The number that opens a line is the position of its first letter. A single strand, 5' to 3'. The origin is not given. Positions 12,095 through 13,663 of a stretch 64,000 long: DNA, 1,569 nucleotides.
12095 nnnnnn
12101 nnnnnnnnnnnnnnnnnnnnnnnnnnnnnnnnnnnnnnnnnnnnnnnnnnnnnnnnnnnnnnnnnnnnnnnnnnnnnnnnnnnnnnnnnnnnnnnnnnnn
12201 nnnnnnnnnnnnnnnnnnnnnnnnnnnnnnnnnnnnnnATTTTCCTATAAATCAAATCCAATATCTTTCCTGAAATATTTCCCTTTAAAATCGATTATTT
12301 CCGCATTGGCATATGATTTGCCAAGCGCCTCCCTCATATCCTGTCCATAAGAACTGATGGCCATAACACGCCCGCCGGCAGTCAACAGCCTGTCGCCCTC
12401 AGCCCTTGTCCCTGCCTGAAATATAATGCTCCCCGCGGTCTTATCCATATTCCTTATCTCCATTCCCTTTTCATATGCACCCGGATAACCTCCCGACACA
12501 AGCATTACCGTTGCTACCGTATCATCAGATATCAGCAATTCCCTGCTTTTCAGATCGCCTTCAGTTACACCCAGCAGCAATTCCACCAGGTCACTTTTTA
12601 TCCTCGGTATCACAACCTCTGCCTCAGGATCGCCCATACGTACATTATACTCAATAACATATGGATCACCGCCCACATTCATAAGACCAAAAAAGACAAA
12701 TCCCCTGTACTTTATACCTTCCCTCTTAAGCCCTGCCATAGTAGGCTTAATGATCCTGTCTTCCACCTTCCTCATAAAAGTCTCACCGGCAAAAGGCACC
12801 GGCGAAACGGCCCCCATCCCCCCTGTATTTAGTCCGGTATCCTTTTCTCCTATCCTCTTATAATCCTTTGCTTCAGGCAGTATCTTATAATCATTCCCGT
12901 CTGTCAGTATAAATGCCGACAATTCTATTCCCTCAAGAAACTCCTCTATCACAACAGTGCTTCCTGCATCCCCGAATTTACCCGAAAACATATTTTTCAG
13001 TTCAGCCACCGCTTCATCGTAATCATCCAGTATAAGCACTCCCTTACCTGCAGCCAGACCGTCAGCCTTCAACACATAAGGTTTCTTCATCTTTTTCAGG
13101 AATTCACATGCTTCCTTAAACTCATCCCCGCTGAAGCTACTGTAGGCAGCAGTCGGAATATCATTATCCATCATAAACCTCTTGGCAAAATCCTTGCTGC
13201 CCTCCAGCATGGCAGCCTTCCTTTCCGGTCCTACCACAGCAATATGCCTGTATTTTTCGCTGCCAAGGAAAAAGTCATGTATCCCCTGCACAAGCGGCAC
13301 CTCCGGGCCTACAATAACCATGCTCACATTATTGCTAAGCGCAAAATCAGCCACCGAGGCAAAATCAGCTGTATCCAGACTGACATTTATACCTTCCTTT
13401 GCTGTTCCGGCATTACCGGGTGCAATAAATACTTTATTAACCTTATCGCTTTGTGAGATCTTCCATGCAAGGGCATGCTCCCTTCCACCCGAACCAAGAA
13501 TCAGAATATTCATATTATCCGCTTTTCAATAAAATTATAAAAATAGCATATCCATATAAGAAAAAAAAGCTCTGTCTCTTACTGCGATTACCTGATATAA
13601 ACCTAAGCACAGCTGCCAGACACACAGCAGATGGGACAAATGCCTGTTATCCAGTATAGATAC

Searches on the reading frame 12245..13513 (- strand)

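Call 56: search_protein_families(library=pfam, proteins=[window:12245-13513:-], max_evalue=0.00001)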
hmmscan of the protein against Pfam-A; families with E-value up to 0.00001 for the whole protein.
window:12245-13513:- (422 aa): 3 families
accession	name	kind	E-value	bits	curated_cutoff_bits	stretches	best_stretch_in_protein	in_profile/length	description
PF01071.24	GARS_A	-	1.6e-67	227.5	27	1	105-298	1-194/194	Phosphoribosylglycinamide synthetase, ATP-grasp (A) domain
PF02844.21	GARS_N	-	5.4e-36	123.8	29.5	1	1-104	1-100/100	Phosphoribosylglycinamide synthetase, N domain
PF02843.22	GARS_C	-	4.4e-26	91.5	34.8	1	334-420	2-91/92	Phosphoribosylglycinamide synthetase, C domain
